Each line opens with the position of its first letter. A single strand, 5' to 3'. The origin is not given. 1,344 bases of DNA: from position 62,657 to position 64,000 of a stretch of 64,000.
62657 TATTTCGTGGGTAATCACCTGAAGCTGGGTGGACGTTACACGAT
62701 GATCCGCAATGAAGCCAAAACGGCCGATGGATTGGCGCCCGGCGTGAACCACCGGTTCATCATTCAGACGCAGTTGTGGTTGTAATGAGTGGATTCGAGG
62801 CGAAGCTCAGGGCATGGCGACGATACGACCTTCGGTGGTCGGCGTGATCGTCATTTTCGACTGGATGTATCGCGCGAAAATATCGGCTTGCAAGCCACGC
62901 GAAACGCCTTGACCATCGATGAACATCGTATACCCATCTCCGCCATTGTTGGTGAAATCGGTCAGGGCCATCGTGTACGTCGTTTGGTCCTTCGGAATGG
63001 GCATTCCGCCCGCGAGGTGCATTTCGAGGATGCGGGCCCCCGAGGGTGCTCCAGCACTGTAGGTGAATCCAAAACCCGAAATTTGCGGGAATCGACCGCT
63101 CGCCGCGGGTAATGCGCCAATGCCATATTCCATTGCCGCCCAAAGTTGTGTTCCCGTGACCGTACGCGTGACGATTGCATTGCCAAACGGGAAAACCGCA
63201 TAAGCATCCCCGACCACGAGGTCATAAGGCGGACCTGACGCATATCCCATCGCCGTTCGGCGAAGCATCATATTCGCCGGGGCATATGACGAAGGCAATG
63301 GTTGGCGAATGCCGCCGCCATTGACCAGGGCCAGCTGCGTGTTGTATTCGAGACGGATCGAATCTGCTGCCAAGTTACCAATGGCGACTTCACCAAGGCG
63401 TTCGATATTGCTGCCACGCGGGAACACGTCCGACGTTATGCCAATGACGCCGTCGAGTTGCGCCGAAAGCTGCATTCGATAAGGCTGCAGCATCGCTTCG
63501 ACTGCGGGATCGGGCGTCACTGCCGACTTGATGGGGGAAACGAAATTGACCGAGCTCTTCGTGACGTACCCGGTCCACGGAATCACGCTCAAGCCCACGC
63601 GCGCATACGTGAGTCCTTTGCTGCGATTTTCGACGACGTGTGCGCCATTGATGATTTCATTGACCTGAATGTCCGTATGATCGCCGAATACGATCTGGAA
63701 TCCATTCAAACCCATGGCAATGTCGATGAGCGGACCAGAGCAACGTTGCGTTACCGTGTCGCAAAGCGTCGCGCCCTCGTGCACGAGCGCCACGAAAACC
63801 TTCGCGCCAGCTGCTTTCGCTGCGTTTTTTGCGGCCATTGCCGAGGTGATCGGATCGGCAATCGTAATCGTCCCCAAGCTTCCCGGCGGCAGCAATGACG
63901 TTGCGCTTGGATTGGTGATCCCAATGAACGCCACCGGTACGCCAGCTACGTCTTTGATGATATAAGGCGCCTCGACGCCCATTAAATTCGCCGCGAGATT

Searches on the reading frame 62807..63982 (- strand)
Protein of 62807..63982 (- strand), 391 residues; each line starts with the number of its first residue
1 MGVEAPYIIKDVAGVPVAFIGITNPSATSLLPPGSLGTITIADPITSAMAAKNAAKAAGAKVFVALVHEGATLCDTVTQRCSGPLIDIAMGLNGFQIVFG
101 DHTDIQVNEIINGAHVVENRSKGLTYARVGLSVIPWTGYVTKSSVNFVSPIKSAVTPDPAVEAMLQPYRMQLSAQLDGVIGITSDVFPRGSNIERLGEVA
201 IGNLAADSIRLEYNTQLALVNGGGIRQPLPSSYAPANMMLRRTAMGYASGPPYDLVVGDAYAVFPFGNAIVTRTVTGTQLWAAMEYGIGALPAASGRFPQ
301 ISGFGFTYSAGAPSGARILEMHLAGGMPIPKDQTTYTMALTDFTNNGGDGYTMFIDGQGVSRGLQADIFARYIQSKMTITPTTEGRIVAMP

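Call 76: search_protein_families(library=pfam, proteins=[window:62807-63982:-], max_evalue=0.01)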
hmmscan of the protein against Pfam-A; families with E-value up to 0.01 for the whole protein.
window:62807-63982:- (391 aa): 1 family
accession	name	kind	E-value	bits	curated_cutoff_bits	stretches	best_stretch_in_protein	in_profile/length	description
PF02872.23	5_nucleotid_C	-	6.5e-29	101.5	23.6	1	191-354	10-156/158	5'-nucleotidase, C-terminal domain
